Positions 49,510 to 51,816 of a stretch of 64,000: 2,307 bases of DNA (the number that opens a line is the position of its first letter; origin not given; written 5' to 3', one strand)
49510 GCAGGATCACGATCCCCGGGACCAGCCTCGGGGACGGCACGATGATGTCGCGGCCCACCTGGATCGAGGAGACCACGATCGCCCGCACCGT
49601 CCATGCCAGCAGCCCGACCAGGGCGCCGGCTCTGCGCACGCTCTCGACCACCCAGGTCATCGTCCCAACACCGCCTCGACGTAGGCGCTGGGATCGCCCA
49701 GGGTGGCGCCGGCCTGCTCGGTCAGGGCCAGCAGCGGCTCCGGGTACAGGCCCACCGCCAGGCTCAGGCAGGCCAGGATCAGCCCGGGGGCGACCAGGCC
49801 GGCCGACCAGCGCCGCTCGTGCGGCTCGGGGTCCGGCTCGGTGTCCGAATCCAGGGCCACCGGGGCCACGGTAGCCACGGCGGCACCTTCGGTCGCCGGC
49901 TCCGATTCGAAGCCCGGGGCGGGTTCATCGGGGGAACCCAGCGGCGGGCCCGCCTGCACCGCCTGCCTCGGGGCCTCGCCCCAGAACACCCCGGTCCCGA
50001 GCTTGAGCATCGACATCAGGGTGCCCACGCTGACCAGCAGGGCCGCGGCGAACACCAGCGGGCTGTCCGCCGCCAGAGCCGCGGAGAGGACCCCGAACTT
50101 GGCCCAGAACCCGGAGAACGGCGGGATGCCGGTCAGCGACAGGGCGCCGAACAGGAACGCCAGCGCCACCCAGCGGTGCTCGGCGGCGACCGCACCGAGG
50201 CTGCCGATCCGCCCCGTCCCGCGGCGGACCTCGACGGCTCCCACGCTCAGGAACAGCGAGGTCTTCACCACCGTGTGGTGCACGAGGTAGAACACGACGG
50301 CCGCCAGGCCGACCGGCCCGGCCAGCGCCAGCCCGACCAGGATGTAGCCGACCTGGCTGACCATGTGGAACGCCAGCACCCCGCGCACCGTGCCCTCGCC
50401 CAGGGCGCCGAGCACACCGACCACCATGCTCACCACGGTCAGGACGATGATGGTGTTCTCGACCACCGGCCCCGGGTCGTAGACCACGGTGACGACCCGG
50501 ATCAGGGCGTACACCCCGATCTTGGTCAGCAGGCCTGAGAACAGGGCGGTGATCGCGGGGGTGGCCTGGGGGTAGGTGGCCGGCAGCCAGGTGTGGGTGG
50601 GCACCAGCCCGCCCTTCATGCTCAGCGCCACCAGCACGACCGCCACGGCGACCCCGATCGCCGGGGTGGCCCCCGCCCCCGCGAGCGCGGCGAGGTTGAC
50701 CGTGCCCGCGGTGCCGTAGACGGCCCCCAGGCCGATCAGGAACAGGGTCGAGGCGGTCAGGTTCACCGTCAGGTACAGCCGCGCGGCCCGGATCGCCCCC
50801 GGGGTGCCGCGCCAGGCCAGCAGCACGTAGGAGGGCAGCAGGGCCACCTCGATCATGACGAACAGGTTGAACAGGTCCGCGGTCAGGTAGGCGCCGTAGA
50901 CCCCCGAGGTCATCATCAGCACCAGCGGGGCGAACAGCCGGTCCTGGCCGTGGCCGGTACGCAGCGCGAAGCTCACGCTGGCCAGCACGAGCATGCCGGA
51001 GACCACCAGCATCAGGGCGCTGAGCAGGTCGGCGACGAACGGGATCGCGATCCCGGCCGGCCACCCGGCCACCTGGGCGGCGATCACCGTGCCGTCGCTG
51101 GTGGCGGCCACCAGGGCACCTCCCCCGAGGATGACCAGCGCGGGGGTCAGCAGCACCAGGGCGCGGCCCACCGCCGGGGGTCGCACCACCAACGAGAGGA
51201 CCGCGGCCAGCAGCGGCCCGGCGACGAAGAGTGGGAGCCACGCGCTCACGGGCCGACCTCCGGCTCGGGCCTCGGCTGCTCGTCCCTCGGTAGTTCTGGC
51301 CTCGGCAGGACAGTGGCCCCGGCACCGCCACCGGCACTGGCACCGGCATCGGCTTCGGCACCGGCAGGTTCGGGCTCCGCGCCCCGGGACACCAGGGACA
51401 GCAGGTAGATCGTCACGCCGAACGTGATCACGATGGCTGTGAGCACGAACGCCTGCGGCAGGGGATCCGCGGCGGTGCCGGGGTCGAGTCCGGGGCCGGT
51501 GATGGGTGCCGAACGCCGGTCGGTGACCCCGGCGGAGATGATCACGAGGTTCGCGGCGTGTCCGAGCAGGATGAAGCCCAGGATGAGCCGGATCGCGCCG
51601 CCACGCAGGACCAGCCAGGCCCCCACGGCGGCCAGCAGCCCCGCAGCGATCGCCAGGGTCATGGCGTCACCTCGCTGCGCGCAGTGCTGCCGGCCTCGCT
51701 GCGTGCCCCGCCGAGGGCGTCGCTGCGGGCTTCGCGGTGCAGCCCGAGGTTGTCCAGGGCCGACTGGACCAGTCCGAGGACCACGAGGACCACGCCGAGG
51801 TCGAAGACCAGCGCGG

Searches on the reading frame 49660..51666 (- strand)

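Call 34: search_protein_families(library=pfam, proteins=[window:49660-51666:-], max_evalue=0.0001)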
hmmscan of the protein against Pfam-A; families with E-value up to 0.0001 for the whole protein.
window:49660-51666:- (669 aa): 1 family
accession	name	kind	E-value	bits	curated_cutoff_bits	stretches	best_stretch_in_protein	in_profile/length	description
PF00361.26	Proton_antipo_M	-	4.1e-48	164.5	21.5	1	264-544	3-289/294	NADH:quinone oxidoreductase/Mrp antiporter, TM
